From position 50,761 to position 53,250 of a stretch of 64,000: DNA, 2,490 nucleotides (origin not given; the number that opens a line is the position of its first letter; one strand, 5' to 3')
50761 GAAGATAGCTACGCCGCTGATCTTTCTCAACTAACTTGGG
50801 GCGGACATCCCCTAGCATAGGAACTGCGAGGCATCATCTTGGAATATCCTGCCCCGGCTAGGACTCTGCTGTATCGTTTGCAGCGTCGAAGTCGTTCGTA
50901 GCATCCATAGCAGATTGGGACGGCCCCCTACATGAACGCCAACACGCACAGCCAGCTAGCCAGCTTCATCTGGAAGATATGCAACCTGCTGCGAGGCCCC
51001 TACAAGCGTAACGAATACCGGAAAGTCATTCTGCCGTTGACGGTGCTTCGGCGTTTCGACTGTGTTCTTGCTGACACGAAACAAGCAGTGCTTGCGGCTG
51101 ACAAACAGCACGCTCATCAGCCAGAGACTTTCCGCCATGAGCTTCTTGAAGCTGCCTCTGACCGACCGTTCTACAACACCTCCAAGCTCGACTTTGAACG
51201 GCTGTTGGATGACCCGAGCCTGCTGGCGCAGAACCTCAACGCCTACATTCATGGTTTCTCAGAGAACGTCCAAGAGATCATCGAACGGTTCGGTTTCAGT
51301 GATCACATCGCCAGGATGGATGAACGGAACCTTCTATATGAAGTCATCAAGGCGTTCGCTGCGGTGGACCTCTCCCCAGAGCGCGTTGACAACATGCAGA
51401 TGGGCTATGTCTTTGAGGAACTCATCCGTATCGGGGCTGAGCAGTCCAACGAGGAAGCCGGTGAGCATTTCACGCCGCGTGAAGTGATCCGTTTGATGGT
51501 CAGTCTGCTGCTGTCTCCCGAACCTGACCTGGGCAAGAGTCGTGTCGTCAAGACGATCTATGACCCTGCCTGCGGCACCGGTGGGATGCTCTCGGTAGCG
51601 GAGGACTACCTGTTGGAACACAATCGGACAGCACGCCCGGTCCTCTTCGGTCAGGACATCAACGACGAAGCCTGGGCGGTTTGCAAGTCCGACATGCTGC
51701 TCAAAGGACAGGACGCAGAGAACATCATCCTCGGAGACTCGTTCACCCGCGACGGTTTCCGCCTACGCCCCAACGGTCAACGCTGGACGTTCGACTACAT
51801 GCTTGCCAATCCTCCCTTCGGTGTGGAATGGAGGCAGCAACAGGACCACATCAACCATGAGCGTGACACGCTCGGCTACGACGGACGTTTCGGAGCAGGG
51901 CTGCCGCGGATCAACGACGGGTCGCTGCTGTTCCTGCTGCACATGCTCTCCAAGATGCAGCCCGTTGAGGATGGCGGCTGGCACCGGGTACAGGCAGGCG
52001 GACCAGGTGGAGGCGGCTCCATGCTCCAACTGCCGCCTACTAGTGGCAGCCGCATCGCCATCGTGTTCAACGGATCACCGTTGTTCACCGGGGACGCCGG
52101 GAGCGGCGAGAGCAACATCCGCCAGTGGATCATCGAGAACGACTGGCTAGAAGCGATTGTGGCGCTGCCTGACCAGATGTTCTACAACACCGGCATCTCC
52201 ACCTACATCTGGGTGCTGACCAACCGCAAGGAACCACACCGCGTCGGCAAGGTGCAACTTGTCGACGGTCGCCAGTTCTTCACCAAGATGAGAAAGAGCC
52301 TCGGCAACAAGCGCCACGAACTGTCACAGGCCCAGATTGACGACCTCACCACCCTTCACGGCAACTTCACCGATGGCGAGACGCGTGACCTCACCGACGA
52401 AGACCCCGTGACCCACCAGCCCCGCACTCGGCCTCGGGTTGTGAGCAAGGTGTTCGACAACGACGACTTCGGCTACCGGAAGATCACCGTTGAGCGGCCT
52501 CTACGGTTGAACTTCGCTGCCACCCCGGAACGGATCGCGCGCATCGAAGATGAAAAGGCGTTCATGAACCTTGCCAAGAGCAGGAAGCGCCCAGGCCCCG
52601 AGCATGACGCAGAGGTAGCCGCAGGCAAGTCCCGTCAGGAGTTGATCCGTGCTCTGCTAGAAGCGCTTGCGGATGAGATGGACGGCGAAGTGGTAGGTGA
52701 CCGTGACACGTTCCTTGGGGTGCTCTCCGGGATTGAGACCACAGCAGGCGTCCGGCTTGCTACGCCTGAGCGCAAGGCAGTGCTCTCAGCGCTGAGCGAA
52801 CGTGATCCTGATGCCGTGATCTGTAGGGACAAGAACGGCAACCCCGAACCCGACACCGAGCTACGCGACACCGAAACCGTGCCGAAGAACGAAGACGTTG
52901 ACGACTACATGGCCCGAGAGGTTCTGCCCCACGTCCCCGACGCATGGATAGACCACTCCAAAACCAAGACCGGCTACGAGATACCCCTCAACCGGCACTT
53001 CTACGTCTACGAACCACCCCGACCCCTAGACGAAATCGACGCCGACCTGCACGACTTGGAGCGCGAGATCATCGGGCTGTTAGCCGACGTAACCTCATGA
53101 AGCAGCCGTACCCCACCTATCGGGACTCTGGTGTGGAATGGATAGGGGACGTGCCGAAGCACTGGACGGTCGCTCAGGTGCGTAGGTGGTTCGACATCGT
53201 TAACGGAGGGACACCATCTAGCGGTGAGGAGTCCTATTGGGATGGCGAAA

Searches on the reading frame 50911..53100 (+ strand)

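Call 64: search_protein_families(library=pfam, proteins=[window:50911-53100:+], max_evalue=0.0001)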
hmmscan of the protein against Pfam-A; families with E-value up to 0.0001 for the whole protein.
window:50911-53100:+ (729 aa): 2 families
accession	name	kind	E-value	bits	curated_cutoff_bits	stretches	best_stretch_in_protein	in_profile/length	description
PF02384.22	N6_Mtase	-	6.7e-53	180.5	20.4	2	163-351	5-175/311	N-6 DNA Methylase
PF12161.14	HsdM_N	-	5.8e-26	92.2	24.5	1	16-149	1-135/135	HsdM N-terminal domain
